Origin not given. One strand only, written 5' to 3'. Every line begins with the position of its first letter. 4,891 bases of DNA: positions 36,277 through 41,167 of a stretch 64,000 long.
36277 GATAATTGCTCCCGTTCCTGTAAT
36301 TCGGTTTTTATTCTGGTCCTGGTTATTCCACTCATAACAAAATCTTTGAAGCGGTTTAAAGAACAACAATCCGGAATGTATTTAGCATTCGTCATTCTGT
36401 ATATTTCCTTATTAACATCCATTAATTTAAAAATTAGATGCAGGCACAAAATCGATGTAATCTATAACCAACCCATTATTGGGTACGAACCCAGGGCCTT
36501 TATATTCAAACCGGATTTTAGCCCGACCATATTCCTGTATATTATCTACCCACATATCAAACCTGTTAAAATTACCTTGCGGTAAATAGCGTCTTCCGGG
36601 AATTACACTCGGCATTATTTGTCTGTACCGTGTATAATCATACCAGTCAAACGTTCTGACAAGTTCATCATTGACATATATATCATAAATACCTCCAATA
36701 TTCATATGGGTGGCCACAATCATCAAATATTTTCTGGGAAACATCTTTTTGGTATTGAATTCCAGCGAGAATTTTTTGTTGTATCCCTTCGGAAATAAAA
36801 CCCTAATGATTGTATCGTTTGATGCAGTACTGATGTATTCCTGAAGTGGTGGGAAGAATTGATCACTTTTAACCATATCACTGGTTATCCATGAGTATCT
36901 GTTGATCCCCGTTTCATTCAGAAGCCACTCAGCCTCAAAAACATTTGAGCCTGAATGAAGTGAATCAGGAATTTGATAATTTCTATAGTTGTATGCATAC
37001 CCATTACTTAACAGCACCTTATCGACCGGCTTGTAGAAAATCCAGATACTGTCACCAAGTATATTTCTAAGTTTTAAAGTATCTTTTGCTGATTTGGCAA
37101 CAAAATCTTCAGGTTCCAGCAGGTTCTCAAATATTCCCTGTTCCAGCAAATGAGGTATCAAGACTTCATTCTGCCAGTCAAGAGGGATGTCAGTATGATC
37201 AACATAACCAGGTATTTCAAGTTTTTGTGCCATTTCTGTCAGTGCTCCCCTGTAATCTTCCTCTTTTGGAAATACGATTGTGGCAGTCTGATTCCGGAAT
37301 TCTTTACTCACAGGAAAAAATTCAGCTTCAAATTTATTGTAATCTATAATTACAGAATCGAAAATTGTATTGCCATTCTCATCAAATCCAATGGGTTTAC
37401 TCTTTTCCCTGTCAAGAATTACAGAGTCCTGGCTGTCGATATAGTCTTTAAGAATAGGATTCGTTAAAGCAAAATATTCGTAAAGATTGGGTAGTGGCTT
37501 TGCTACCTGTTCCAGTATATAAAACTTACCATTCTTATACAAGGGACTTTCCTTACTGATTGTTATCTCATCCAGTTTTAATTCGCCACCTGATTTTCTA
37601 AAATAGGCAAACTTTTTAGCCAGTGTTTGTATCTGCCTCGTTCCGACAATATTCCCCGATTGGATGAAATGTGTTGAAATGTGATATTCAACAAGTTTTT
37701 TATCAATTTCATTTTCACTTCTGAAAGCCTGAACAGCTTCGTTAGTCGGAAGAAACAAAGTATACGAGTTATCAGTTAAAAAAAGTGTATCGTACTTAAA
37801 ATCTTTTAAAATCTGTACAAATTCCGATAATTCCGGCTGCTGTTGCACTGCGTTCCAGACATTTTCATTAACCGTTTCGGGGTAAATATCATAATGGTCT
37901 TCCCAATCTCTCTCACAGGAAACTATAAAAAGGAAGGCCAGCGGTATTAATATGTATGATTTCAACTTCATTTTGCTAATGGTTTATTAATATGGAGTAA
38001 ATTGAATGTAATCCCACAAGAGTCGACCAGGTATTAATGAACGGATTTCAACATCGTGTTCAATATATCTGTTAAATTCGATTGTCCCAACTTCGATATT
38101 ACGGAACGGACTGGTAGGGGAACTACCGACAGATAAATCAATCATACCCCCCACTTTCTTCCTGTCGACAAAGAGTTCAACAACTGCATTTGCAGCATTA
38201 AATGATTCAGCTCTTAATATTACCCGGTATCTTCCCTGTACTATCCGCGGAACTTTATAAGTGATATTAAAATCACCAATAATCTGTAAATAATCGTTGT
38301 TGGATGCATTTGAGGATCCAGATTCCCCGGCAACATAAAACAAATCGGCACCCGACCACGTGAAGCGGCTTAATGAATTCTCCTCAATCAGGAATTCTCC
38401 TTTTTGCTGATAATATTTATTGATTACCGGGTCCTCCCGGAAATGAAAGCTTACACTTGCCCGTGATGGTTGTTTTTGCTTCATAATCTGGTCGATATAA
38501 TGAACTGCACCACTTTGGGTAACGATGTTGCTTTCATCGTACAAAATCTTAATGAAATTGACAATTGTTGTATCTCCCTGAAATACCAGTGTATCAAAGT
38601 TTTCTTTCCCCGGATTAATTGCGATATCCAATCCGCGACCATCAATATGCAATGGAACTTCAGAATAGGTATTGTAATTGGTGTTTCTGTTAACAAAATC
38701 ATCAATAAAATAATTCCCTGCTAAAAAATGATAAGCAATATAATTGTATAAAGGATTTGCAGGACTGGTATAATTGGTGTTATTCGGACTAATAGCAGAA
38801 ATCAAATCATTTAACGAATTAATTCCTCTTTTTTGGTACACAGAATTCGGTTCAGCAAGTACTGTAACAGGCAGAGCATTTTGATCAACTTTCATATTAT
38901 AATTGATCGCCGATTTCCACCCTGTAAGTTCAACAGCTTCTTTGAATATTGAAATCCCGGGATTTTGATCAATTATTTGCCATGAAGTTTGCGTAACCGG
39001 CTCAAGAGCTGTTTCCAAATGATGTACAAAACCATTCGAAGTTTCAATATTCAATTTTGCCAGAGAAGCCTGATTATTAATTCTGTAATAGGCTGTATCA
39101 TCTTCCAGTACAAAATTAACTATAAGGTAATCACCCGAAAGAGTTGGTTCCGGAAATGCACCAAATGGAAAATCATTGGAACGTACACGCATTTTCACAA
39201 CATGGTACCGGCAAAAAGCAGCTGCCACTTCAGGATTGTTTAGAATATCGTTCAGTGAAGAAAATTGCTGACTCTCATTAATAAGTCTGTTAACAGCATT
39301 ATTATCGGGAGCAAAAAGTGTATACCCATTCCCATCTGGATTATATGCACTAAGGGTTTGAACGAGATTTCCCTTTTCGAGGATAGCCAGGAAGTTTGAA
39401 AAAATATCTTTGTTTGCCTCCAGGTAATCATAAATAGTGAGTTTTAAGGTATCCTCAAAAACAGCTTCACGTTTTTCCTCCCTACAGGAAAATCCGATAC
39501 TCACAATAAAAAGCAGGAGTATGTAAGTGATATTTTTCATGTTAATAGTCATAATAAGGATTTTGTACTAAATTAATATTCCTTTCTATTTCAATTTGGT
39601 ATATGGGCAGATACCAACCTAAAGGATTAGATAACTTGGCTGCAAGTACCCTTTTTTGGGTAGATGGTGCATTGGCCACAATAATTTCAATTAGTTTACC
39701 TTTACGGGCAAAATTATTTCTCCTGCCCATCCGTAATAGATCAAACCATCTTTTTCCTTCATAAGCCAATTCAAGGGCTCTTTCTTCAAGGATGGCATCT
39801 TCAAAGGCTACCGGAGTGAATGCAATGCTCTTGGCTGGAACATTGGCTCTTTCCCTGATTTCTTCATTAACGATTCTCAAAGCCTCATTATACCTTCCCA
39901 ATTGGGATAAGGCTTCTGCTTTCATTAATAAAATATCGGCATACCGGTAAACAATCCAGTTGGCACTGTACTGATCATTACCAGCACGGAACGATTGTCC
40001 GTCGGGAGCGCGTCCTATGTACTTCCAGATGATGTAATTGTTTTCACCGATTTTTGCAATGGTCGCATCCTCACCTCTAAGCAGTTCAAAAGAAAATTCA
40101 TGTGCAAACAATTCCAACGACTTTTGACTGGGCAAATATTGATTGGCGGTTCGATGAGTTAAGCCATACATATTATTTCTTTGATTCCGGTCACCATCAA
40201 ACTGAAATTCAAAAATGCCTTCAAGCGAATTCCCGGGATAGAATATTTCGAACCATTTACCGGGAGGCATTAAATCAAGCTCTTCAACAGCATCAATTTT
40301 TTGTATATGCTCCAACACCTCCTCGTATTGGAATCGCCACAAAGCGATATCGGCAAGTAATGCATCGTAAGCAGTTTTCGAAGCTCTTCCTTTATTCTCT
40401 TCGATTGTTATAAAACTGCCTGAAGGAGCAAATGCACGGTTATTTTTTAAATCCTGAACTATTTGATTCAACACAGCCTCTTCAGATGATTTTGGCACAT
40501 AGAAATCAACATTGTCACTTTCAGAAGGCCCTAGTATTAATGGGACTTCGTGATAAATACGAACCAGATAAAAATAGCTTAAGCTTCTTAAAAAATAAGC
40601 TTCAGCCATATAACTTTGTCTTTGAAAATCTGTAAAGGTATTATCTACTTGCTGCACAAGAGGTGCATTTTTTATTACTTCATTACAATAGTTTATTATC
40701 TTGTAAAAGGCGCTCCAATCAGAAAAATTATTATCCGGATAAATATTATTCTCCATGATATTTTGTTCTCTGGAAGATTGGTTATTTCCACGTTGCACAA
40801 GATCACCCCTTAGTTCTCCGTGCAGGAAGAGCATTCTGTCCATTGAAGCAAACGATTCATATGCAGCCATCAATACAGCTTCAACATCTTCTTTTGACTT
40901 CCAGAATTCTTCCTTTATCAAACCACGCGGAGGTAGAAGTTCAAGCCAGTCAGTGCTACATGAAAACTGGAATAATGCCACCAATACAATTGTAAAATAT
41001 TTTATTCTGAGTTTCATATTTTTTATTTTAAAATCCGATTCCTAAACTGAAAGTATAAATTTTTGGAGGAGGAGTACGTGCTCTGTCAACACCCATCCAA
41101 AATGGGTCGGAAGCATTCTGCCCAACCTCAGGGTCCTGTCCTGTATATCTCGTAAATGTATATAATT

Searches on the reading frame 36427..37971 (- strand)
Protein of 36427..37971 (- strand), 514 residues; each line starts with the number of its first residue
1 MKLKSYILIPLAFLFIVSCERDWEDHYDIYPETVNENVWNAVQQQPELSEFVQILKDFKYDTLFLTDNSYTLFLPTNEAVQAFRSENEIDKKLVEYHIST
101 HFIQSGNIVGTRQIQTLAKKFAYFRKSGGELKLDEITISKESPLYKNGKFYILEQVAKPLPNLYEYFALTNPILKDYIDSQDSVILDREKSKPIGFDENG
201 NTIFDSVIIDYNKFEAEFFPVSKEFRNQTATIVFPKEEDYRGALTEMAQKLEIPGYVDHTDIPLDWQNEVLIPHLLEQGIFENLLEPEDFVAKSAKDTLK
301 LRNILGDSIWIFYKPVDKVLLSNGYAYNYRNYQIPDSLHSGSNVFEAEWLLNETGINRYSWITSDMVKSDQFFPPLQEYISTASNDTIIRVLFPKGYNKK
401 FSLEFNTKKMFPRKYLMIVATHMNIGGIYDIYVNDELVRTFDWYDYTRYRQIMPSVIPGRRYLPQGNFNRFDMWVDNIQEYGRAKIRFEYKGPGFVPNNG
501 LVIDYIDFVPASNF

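Call 15: search_protein_families(library=pfam, proteins=[window:36427-37971:-], max_evalue=0.001)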
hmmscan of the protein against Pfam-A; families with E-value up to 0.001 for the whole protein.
window:36427-37971:- (514 aa): 1 family
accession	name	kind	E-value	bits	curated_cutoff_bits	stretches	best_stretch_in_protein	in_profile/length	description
PF02469.27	Fasciclin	-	1.8e-11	44.8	22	1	47-157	2-121/123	Fasciclin domain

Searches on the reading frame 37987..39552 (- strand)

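Call 15: search_protein_families(library=pfam, proteins=[window:37987-39552:-], max_evalue=0.001)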
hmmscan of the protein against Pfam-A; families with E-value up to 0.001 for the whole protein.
window:37987-39552:- (521 aa): 1 family
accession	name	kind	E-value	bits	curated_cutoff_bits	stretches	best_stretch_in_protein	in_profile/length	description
PF02469.27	Fasciclin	-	4.4e-22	79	22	1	51-185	3-123/123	Fasciclin domain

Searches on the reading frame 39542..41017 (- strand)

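Call 15: search_protein_families(library=pfam, proteins=[window:39542-41017:-], max_evalue=0.001)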
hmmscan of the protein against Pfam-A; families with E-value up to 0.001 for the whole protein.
window:39542-41017:- (491 aa): 2 families
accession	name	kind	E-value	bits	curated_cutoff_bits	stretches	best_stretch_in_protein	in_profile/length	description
PF07980.17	SusD_RagB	-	7.7e-33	114.8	23.1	1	328-489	133-297/297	SusD family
PF14322.12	SusD-like_3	-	7.2e-18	65.9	27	1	23-226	1-191/191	Starch-binding associating with outer membrane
